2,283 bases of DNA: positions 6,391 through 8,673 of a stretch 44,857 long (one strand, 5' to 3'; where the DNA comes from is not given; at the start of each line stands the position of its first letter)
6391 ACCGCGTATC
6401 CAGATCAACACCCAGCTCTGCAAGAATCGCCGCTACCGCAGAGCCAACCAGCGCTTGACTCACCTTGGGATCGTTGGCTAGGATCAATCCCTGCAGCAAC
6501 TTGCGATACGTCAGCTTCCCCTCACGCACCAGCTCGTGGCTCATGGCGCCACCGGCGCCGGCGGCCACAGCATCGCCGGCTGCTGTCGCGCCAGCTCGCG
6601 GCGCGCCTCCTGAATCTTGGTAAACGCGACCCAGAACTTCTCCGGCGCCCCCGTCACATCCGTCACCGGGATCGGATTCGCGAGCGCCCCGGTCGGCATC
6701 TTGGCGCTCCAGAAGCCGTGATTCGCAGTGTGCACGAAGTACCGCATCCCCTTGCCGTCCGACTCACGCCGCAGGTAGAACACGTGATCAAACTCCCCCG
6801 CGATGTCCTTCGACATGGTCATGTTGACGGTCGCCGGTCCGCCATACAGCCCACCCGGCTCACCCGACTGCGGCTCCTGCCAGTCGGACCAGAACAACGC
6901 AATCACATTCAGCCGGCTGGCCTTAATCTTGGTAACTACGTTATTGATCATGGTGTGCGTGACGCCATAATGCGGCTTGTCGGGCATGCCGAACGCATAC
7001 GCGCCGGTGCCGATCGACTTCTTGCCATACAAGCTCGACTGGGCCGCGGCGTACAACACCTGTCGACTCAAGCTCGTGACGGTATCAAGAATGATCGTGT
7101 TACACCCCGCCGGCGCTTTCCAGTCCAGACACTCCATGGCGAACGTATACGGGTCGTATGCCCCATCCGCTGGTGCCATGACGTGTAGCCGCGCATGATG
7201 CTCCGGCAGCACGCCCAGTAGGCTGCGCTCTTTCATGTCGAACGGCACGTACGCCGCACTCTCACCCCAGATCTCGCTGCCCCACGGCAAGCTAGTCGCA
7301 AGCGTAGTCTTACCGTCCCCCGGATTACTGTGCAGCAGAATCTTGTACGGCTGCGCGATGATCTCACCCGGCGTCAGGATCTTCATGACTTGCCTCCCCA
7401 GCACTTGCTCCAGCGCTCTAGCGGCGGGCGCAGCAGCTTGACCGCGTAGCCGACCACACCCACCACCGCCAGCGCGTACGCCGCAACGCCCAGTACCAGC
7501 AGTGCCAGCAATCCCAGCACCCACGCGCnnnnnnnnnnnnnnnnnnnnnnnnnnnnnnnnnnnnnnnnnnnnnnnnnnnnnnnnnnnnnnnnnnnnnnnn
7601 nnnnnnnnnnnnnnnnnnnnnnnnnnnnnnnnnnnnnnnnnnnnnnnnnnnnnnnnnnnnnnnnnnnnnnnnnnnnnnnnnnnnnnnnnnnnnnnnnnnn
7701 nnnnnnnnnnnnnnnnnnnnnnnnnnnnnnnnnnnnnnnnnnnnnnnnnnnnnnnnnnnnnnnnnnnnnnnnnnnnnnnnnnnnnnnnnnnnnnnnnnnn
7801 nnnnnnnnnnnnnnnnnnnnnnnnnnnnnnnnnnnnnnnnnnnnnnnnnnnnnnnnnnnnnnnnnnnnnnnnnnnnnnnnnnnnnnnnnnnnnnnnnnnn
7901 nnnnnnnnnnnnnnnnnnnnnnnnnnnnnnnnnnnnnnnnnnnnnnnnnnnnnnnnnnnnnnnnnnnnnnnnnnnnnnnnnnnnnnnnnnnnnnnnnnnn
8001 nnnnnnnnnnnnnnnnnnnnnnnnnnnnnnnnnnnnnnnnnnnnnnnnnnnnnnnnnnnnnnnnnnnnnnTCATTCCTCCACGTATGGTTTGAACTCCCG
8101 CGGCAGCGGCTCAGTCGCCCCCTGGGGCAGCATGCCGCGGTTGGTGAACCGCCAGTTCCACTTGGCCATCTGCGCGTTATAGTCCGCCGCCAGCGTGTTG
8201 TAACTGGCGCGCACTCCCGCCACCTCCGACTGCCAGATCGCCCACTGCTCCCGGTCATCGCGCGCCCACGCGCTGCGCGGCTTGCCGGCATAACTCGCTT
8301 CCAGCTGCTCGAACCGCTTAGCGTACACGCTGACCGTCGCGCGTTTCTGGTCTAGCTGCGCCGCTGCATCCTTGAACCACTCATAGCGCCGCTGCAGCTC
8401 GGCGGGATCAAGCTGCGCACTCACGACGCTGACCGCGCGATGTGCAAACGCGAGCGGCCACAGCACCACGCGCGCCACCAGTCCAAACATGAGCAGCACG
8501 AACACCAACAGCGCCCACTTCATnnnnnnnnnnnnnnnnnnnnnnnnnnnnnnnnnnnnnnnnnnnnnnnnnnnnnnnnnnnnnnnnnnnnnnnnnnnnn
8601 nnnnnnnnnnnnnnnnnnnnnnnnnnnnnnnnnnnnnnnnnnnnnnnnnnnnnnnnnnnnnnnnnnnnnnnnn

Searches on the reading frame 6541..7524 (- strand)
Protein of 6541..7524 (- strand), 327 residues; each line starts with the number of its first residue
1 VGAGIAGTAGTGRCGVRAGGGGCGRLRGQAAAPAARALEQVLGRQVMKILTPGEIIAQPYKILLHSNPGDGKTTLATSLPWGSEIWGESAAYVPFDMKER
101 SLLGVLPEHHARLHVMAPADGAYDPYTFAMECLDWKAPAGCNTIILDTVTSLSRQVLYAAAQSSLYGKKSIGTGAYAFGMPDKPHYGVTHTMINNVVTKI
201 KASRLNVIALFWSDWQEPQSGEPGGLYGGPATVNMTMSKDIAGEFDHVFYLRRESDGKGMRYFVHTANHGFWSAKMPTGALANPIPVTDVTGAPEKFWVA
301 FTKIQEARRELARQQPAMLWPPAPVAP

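Call 9: search_protein_families(library=phrogs, proteins=[window:6541-7524:-])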
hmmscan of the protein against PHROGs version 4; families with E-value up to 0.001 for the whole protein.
window:6541-7524:- (327 aa): 1 family
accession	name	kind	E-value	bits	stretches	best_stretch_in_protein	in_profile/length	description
phrog_124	-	DNA, RNA and nucleotide metabolism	3.3e-13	50.7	1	36-285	18-242/382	Sak4-like ssDNA annealing protein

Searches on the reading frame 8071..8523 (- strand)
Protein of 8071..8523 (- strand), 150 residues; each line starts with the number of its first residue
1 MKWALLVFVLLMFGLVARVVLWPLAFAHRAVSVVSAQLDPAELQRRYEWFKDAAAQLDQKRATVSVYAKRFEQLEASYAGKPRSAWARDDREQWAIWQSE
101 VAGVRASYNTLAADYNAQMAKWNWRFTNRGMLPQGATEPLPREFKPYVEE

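Call 51: search_protein_families(library=pfam, proteins=[window:8071-8523:-], max_evalue=0.01)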
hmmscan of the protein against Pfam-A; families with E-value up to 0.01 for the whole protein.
window:8071-8523:- (150 aa): 1 family
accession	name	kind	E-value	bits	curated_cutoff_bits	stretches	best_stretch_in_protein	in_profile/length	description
PF17637.8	DUF5516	-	0.0058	16.6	25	1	6-31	6-30/34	Family of unknown function (DUF5516)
